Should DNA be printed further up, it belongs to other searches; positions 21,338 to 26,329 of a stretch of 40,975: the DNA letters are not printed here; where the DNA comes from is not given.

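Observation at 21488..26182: Protein of about 1564 aa fusing two different GT-C glycosyltransferase modules, the second split by a soluble insertion of about 370 aa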

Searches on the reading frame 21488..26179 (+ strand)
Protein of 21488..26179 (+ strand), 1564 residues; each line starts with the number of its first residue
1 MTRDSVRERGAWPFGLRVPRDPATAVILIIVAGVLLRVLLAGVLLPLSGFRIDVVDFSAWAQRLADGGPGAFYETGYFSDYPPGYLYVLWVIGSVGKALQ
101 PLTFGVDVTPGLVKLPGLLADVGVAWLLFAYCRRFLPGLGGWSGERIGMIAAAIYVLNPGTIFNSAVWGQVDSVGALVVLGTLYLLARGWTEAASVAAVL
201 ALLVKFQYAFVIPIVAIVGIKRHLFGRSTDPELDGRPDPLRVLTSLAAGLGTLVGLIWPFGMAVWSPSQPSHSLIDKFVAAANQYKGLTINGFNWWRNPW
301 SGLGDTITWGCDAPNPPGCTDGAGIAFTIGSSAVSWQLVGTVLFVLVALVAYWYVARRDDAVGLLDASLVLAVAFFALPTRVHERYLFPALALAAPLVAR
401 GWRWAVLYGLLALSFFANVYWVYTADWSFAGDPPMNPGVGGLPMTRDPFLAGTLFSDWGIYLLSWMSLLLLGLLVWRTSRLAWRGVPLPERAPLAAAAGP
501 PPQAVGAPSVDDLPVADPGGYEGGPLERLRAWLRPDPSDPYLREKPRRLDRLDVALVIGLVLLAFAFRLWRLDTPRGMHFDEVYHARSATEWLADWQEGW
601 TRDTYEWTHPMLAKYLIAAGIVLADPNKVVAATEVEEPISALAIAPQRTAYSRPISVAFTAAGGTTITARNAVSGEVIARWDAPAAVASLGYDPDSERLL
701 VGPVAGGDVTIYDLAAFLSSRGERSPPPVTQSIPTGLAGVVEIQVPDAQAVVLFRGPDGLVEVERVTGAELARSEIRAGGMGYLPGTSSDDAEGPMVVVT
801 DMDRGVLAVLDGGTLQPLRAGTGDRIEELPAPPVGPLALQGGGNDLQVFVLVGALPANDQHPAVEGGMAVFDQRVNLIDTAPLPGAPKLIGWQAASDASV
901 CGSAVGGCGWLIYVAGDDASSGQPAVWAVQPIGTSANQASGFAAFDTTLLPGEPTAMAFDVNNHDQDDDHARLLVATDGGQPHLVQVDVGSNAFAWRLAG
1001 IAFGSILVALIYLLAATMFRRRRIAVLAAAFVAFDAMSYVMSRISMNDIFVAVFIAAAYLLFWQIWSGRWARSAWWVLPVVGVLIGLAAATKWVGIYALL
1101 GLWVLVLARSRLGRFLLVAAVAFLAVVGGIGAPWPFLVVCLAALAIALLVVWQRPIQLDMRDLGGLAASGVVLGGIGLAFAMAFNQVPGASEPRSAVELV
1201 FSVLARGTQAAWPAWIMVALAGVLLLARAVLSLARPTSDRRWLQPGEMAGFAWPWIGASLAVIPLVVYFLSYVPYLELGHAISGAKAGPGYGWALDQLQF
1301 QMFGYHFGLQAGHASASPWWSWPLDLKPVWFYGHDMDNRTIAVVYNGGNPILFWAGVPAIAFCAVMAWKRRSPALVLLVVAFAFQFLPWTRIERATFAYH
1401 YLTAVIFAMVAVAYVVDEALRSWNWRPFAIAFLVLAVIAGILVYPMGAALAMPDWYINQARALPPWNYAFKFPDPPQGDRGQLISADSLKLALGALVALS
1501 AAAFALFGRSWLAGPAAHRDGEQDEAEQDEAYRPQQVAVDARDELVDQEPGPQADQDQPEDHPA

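Call 5: search_protein_families(library=pfam, proteins=[window:21488-26179:+], max_evalue=1)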
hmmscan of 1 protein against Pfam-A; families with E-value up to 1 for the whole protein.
window:21488-26179:+ (1564 aa): 3 families
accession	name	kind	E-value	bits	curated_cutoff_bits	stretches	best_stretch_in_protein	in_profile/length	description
PF16192.10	PMT_4TMC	-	3.6e-18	66.2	32.4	1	1297-1444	7-176/202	C-terminal four TMM region of protein-O-mannosyltransferase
PF02366.24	PMT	-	2.4e-13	50.7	22.7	2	991-1109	80-202/245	Dolichyl-phosphate-mannose-protein mannosyltransferase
PF13231.12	PMT_2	-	7.8e-05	23.4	26.1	1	990-1126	18-147/160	Dolichyl-phosphate-mannose-protein mannosyltransferase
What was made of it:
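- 24440..25357 (+): PMT transmembrane core from TM2 onward (aa 985-1290). R997 (nt 24476-24478) aligns with yeast Pmt1 R138. It matches Pfam PMT profile positions 80-202 at aa 991-1109 (call 5).
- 25358..25837 (+): PMT_4TMC region (aa 1291-1450). It includes a short outer loop EL4 with a beta-hairpin (aa ~1330-1345) and has no MIR domain. PF16192 scores 66.2 bits at aa 1297-1444 (call 5).
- On PMT / GT39 protein O-mannosyltransferase: It scores 66.2 bits against 32.4, at aa 1297-1444 (call 5). There is no MIR hit in Pfam (call 5).
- Pfam PMT and PMT_4TMC both score above their gathering thresholds (call 5).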

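Call 6: search_protein_families(library=ncbifam, proteins=[window:21488-26179:+], max_evalue=1)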
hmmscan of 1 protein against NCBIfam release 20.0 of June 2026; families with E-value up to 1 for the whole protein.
window:21488-26179:+ (1564 aa): 3 families
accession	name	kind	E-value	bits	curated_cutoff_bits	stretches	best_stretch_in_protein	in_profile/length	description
NF058602.1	PrMnsylTfPmt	equivalog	3.8e-07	29.3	800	1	1302-1418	338-464/530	protein O-mannosyltransferase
NF009784.2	PRK13279.1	equivalog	0.0014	17.3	567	1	984-1137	71-225/539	lipid IV(A) 4-amino-4-deoxy-L-arabinosyltransferase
NF005625.0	PRK07375.2-4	equivalog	0.52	10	165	1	479-505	45-71/141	putative monovalent cation/H+ antiporter subunit C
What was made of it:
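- On PMT / GT39 protein O-mannosyltransferase: It scores 29.3 bits against a cut-off of 800 (call 6).
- Closest known: Bacterial protein O-mannosyltransferase Pmt. Different: It scores only 29 bits against the curated Pmt model, whose cut-off is 800 (call 6).
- The score against NCBI's curated bacterial Pmt model is far below its cut-off (29 against 800 bits, call 6).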

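Call 9: search_solved_structures(query=window:21488-26179:+, max_evalue=1)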
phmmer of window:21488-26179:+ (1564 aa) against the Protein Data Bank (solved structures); distinct sequences matched with E-value up to 1: 2.
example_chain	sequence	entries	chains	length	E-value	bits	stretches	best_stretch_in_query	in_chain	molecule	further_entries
6p25_B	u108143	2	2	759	0.012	16.2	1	1379-1443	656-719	Dolichyl-phosphate-mannose--protein mannosyltransferase 2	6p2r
6p25_A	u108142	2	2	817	0.83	10.1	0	997-1111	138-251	Dolichyl-phosphate-mannose--protein mannosyltransferase 1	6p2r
